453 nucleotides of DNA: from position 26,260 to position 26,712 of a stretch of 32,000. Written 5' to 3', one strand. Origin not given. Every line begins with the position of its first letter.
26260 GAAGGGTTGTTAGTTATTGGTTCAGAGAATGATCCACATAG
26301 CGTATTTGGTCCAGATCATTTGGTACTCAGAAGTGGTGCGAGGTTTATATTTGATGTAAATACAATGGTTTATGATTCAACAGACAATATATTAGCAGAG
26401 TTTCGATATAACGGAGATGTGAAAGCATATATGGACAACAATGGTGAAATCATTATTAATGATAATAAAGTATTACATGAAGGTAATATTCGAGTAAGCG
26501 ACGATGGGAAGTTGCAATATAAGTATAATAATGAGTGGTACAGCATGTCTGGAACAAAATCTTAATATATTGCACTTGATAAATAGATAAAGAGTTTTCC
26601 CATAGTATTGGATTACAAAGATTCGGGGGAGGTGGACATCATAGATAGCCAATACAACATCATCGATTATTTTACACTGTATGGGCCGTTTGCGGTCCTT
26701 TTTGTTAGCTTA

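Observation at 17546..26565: Two XkdU paralogues and three complete tail-fibre genes in one tail cluster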

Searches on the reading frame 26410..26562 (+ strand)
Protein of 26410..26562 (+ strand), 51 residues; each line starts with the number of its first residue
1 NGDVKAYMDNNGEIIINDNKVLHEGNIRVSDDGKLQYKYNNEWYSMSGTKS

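Call 101: search_solved_structures(query=window:26410-26562:+, max_evalue=10, show_alignments=3)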
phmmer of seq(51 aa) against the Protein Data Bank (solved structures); distinct sequences matched with E-value up to 10: 2.
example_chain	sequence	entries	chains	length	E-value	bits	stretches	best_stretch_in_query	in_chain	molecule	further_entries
7qrw_A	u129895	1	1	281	0.17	15.7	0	7-21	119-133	Isoform 4 of Tripartite motif-containing protein 3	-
4i84_A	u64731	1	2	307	7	10.6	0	13-38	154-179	Heme/hemopexin-binding protein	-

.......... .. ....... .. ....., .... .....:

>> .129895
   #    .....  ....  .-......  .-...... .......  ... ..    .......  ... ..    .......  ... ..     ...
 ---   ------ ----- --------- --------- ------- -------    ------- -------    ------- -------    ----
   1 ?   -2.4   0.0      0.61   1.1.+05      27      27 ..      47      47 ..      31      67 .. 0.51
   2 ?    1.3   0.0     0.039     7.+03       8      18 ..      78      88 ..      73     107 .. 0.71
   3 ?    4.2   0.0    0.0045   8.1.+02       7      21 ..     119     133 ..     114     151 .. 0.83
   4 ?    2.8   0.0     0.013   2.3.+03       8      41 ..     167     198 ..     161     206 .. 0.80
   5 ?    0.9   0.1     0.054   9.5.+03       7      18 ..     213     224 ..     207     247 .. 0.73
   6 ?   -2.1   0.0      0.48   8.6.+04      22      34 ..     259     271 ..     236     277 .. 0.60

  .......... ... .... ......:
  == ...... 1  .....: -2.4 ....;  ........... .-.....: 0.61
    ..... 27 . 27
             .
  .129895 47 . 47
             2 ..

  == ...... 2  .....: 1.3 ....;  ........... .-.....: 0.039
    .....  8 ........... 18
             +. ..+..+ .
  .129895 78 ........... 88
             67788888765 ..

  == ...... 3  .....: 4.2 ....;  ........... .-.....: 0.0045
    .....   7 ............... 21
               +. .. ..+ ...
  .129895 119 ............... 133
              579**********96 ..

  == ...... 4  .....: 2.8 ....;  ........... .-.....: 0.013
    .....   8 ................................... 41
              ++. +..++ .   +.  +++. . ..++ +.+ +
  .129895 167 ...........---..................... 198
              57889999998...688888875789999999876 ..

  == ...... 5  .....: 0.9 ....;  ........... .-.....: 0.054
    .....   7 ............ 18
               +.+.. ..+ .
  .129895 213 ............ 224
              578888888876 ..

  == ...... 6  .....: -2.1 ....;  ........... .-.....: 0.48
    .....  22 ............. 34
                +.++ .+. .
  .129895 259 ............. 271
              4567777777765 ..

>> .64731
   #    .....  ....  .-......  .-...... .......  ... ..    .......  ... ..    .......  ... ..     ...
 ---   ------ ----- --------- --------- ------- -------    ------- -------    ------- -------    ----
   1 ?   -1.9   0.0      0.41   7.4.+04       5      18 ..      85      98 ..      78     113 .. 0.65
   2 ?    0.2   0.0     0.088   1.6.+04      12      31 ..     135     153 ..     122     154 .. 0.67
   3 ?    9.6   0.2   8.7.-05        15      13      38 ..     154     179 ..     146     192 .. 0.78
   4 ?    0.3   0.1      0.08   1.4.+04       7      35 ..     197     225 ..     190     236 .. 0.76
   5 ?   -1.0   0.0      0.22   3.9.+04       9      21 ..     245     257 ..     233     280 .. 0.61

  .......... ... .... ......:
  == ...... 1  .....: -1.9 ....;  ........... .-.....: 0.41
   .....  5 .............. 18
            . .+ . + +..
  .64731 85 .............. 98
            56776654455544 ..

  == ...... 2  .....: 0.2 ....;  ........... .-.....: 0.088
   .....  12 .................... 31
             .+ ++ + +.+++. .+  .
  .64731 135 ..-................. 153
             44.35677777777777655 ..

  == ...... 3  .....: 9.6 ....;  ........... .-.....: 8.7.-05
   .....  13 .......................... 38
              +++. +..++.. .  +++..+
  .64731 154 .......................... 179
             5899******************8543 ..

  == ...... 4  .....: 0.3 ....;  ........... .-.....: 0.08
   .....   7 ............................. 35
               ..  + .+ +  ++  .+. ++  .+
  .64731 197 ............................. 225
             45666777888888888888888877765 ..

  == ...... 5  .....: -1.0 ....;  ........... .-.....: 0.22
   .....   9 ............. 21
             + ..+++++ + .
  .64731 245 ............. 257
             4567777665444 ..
